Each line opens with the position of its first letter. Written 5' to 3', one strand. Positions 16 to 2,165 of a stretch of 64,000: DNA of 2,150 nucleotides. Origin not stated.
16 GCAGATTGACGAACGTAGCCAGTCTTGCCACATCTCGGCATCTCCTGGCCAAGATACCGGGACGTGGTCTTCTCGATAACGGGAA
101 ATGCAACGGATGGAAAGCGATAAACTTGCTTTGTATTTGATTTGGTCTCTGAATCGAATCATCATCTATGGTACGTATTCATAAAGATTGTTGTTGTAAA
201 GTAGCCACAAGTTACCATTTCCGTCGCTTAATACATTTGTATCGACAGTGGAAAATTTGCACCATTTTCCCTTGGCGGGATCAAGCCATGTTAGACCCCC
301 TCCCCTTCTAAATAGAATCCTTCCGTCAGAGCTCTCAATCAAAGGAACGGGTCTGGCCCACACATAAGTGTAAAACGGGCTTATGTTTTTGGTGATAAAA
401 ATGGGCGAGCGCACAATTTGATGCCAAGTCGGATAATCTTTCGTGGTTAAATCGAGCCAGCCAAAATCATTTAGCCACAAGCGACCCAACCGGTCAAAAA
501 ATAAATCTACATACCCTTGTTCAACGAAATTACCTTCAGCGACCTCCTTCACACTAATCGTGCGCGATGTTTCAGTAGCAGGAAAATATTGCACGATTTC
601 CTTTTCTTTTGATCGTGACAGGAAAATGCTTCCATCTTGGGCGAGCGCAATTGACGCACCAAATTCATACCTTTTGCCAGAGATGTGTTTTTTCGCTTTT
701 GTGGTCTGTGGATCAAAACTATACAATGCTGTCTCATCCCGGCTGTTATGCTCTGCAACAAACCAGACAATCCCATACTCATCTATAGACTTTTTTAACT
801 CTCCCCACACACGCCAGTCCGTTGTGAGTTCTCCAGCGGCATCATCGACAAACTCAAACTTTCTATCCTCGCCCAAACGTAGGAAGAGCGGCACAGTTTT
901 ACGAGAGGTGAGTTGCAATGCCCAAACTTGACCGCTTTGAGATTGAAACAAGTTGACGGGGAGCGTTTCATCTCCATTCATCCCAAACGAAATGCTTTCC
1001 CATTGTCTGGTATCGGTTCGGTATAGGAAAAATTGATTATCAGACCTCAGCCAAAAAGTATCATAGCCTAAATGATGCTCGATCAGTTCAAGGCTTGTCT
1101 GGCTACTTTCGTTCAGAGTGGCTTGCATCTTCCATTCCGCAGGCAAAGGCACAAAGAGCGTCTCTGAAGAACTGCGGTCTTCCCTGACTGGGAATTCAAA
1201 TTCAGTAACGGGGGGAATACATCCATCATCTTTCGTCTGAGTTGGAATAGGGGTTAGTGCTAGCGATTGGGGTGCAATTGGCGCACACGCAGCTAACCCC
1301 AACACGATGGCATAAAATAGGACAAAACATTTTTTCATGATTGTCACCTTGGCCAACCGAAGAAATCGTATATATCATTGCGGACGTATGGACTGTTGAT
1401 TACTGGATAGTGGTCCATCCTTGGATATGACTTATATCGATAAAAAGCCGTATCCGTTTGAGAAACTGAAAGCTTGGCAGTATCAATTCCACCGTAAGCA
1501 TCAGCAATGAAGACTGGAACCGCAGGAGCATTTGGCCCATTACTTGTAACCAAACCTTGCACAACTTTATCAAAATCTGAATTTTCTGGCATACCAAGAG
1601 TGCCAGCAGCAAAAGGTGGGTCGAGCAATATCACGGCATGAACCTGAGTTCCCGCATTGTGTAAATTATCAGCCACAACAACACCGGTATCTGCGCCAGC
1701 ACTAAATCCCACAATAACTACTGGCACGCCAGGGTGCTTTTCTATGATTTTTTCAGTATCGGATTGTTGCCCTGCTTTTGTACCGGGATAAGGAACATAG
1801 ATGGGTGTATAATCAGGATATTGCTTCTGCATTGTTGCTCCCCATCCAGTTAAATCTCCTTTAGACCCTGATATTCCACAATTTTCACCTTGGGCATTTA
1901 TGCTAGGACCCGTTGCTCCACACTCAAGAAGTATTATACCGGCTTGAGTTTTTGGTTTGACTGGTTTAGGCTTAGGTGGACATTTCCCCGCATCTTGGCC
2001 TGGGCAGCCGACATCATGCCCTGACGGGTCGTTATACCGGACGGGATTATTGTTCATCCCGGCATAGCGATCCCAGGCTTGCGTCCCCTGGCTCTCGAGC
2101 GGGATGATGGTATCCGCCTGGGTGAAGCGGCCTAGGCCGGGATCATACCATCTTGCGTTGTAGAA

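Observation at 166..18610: rhs polymorphic-toxin locus: one full-length Rhs plus five displaced C-terminal toxin cassettes, each with its own low-GC immunity gene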

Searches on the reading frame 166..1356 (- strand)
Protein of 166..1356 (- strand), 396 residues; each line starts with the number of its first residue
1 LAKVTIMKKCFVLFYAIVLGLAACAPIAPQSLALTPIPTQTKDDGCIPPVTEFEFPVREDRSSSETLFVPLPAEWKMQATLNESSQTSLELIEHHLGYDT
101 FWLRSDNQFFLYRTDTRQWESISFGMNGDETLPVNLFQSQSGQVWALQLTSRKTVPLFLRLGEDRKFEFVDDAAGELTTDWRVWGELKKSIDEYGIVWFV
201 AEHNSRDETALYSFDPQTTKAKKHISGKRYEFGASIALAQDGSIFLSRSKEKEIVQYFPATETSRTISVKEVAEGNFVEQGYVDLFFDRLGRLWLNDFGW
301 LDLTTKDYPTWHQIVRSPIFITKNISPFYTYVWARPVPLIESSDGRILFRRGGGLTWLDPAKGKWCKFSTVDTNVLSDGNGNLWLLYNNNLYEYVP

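Call 6: search_protein_families(library=pfam, proteins=[window:166-1356:-], max_evalue=0.1)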
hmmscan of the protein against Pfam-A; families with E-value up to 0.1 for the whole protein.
window:166-1356:- (396 aa): 2 families
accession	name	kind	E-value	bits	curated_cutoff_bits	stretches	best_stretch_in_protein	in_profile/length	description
PF16819.11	DUF5074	-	0.00077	19.1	27.2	1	207-271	161-225/353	Domain of unknown function (DUF5074)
PF07494.17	Reg_prop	-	0.016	15.7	20.4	0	375-386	10-21/24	Two component regulator propeller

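Call 87: search_protein_families(library=ncbifam, proteins=[window:166-1356:-], max_evalue=0.05)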
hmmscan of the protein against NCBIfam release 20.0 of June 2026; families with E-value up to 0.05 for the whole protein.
window:166-1356:- (396 aa): 0 families

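Call 89: find_encoding_contigs(protein=window:166-1338:-, flank=10000, max_places=5)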
Protein window:166-1338:- (390 aa): 3 contigs read that carry it; 3 places shown.
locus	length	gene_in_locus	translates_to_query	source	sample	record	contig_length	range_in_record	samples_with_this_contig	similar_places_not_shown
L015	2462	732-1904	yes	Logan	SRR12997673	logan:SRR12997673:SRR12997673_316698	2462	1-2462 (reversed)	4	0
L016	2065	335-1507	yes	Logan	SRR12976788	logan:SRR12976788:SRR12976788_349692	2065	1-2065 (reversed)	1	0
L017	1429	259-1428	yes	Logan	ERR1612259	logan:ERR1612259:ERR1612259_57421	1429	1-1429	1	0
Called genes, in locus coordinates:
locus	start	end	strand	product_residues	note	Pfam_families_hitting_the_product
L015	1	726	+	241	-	?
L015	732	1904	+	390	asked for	-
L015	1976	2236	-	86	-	-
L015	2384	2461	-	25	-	?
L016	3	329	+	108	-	?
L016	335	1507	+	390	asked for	-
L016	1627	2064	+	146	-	?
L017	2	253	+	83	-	?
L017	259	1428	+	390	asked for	?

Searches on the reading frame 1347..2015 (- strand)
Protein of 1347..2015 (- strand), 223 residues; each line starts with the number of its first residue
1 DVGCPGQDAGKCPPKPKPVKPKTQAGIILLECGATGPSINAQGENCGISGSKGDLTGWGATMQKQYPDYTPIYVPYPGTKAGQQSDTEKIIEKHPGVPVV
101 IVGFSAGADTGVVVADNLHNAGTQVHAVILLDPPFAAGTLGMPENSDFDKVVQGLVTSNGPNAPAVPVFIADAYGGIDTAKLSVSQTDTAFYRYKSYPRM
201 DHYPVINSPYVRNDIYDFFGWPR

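Call 24: search_protein_families(library=pfam, proteins=[window:1347-2015:-], max_evalue=5)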
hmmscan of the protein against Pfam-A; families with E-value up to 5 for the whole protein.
window:1347-2015:- (223 aa): 5 families
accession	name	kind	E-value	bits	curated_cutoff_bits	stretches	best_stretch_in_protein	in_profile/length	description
PF12697.13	Abhydrolase_6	-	0.0094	17.1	26.3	1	85-170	52-121/217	Alpha/beta hydrolase family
PF12146.15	Hydrolase_4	-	0.012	15.4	27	1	88-154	67-128/239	Serine aminopeptidase, S33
PF01764.32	Lipase_3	-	0.035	14.4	22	1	82-143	48-103/140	Lipase (class 3)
PF00561.26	Abhydrolase_1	-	0.04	14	25.8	1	81-139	53-111/245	alpha/beta hydrolase fold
PF00975.26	Thioesterase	-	0.054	14.1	26.4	1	92-134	61-105/226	Thioesterase domain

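Call 25: search_solved_structures(query=window:1347-2015:-, max_evalue=5)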
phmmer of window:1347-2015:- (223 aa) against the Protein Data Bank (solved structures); distinct sequences matched with E-value up to 5: 8.
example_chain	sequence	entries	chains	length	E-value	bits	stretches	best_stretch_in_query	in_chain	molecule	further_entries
3ils_A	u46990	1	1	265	0.0075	19.3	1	88-139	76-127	Aflatoxin biosynthesis polyketide synthase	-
9q1a_A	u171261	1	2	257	0.016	18.3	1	67-120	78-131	D-lysine 5,6-aminomutase beta subunit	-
8t0v_C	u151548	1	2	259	0.016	18.3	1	67-120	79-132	D-lysine 5,6-aminomutase beta subunit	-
4yo7_A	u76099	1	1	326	0.024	17.7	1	87-150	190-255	Sugar ABC transporter (Sugar-binding protein)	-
8cg4_A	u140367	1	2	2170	0.09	15.8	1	88-139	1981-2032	Norsolorinic acid synthase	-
9f7b_A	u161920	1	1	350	0.16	15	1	101-156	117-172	3-hydroxyacyl-[acyl-carrier-protein] dehydratase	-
9cgo_A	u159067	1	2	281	0.36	13.8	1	29-149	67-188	Tylactone synthase module 7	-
9cel_A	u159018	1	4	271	0.73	12.8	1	85-142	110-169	Type I PKS module 7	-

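Call 61: find_homologous_proteins(query=window:1347-2015:-, max_evalue=0.001)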
Query window:1347-2015:- (223 aa): 2 proteins with E <= 0.001 among 448 candidates.
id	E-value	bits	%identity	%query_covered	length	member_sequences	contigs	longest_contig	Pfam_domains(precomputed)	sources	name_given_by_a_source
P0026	1.6e-128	445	90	100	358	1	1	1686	-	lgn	-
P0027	3.7e-115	402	79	100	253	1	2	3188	-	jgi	jgi:pimeloyl-ACP methyl ester carboxylesterase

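Call 72: search_protein_representatives(protein=window:1347-2015:-)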
Query: 223 residues. Proteins with E-value up to 0.001 (for the whole library): 13; up to 1e-10: 5; up to 1e-30: 3. The best 13 are listed.
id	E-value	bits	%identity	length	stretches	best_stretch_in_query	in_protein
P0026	5.2e-129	445.4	96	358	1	19-223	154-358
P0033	6.8e-50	186.4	54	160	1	65-223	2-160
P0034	1.5e-41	159.1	66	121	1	107-221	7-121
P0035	4.7e-12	62.6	41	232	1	49-156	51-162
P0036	1.0e-10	58.2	47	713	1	14-134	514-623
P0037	7.9e-10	55.3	35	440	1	14-211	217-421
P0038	1.4e-07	48.0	32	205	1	32-146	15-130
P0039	4.6e-07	46.2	32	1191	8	37-71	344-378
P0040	2.9e-05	40.4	32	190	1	65-218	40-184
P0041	3.3e-05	40.2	29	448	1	14-176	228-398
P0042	1.1e-04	38.5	29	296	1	25-219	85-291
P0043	1.4e-04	38.1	33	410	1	92-221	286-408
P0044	3.7e-04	36.7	33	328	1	75-172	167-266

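Call 73: search_protein_families(library=ncbifam, proteins=[P0026, P0035, P0036, P0037, P0038, P0040, P0041, P0042, P0043, P0044], max_evalue=0.001)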
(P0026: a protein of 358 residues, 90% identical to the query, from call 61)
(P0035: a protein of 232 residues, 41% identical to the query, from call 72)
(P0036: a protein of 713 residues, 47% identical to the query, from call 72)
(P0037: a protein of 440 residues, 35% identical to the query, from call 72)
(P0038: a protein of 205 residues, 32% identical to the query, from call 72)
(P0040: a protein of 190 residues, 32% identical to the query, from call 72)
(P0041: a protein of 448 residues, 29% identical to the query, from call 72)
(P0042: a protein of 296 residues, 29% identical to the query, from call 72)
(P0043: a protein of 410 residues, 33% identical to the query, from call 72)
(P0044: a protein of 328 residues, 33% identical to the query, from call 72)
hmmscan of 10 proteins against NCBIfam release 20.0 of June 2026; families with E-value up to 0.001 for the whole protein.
P0026 (358 aa): 1 family
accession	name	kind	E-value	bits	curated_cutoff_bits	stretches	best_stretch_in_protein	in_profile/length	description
TIGR03696.1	Rhs_assc_core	domain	9.2e-12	45.3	32.5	1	46-139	1-76/76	RHS repeat-associated core domain-containing protein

P0035 (232 aa): 0 families

P0036 (713 aa): 2 families
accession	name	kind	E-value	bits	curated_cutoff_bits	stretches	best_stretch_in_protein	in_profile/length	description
TIGR03696.1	Rhs_assc_core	domain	3.5e-15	56.3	32.5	1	401-491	1-76/76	RHS repeat-associated core domain-containing protein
TIGR01643.1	YD_repeat_2x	repeat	4.5e-11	42.8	15.8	1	301-329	1-29/42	YD repeat-containing protein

P0037 (440 aa): 2 families
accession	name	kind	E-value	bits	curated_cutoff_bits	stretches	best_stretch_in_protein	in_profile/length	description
TIGR03696.1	Rhs_assc_core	domain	5.8e-18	65.2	32.5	1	107-188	1-76/76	RHS repeat-associated core domain-containing protein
TIGR00268.2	TIGR00268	equivalog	0.00095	18.5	150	0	309-355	12-59/259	ATP-dependent sacrificial sulfur transferase LarE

P0038 (205 aa): 0 families

P0040 (190 aa): 0 families

P0041 (448 aa): 1 family
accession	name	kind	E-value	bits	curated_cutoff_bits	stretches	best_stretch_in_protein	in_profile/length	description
TIGR03696.1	Rhs_assc_core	domain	2.2e-20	73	32.5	1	124-204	1-76/76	RHS repeat-associated core domain-containing protein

P0042 (296 aa): 1 family
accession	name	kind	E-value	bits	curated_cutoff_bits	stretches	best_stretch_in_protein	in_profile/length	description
NF058595.1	invert_tail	domain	0.00069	19.9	37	1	3-68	34-96/113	lipo-invert putative C-terminal anchoring domain-containing protein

P0043 (410 aa): 2 families
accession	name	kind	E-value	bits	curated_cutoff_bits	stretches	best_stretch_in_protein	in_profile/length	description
TIGR03696.1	Rhs_assc_core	domain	7.1e-09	36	32.5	1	61-123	1-61/76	RHS repeat-associated core domain-containing protein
NF058595.1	invert_tail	domain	0.00083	19.7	37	1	113-184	18-83/113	lipo-invert putative C-terminal anchoring domain-containing protein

P0044 (328 aa): 1 family
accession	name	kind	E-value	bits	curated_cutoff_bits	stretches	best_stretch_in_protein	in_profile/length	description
TIGR03696.1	Rhs_assc_core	domain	5.6e-19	68.4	32.5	1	20-102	1-76/76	RHS repeat-associated core domain-containing protein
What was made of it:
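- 7 of 10 relatives tested carry an Rhs core (call 73).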

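Call 83: predict_structure(alignment_id=A5)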
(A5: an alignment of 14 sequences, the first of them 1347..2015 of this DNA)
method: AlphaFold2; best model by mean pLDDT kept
length: 223 residues; sequences in the alignment: 14
mean_pLDDT: 79.0   pTM: 0.79
mean pLDDT of the five models: 79.0, 76.4, 75.5, 62.1, 55.5
residues with pLDDT >= 90: 71; 70-90: 89; 50-70: 52; < 50: 11
segments of 3 or more residues with pLDDT < 50: none
pLDDT, mean of each block of 10 residues (from residue 1): 51 61 79 65 56 73 88 86 90 93 91 91 93 71 66 86 88 75 73 89 86 90 67
secondary structure, 60 per line:
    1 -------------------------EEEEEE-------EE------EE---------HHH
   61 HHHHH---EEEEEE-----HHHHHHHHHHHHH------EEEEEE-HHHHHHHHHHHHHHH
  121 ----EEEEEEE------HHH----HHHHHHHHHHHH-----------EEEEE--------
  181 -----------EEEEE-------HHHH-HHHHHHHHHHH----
elements in order: E26-31 H58-65 E69-74 H80-92 E99-104 H106-120 E125-131 H145-156 E168-172 E192-196 H204-207 H209-219

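Call 85: fold_search(model_id=the predicted structure, library=pdb)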
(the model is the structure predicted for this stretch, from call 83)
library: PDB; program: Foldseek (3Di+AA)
matches with E <= 10: 1706; with E <= 0.001: 141
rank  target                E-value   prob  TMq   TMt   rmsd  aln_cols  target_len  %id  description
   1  6fvj_H                1.3e-06  1.00  0.49  0.53   9.5       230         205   14  TesA a major thioesterase from Mycobacterium tuberculosis (released 2018-10-24)
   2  6fvj_C                1.5e-06  1.00  0.51  0.55  11.6       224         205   17  TesA a major thioesterase from Mycobacterium tuberculosis (released 2018-10-24)
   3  6fvj_A                2.6e-06  1.00  0.50  0.53  11.8       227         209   16  TesA a major thioesterase from Mycobacterium tuberculosis (released 2018-10-24)
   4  6fvj_F                3.1e-06  1.00  0.51  0.54   9.7       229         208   14  TesA a major thioesterase from Mycobacterium tuberculosis (released 2018-10-24)
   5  6fw5_B                3.1e-06  1.00  0.51  0.51  13.0       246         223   15  TesA a major thioesterase from Mycobacterium tuberculosis (released 2018-10-24)
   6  6fvj_D                3.3e-06  1.00  0.52  0.52  12.9       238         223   14  TesA a major thioesterase from Mycobacterium tuberculosis (released 2018-10-24)
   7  6fw5_C                3.3e-06  1.00  0.49  0.52  12.1       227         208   15  TesA a major thioesterase from Mycobacterium tuberculosis (released 2018-10-24)
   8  6fvj_B                4.8e-06  1.00  0.51  0.53  11.6       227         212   14  TesA a major thioesterase from Mycobacterium tuberculosis (released 2018-10-24)
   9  6fvj_G                5.8e-06  1.00  0.50  0.53  11.4       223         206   16  TesA a major thioesterase from Mycobacterium tuberculosis (released 2018-10-24)
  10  6fvj_E                6.2e-06  1.00  0.51  0.53  12.5       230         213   16  TesA a major thioesterase from Mycobacterium tuberculosis (released 2018-10-24)
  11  3ils                  1.9e-05  1.00  0.47  0.41  13.2       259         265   14  The Thioesterase Domain from PksA (released 2010-04-07)
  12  9cel_D                2.3e-05  1.00  0.45  0.40  11.8       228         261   15  Juvenimicin Thioesterase (released 2024-09-18)
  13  8vd3_A                3.3e-05  1.00  0.46  0.40  12.7       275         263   12  Crystal Structure of D14 from Arabidopsis thaliana (released 2024-07-31)
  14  3jw8_B                3.7e-05  1.00  0.46  0.38  12.4       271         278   13  Crystal structure of human mono-glyceride lipase (released 2010-01-26)
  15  9cel_B                3.7e-05  1.00  0.45  0.41   9.5       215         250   17  Juvenimicin Thioesterase (released 2024-09-18)
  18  5d3z                  4.5e-05  1.00  0.39  0.35   9.7       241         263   12  Crystal structure of the thioesterase domain of deoxyerythronolide B synthase in complex with a small phosphonate inhibi (released 2015-12-09)
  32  5d8m                  8.9e-05  1.00  0.34  0.24  16.1       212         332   15  Crystal structure of the metagenomic carboxyl esterase MGS0156 (released 2016-10-05)
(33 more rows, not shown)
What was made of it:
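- On Alpha/beta hydrolase (tip E): The AF2 model (pLDDT 79) has 141 PDB matches at E<=1e-3, all alpha/beta hydrolases (calls 83, 85).
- The model gives 141 PDB alpha/beta-hydrolase matches at E<=1e-3 (calls 83, 85).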
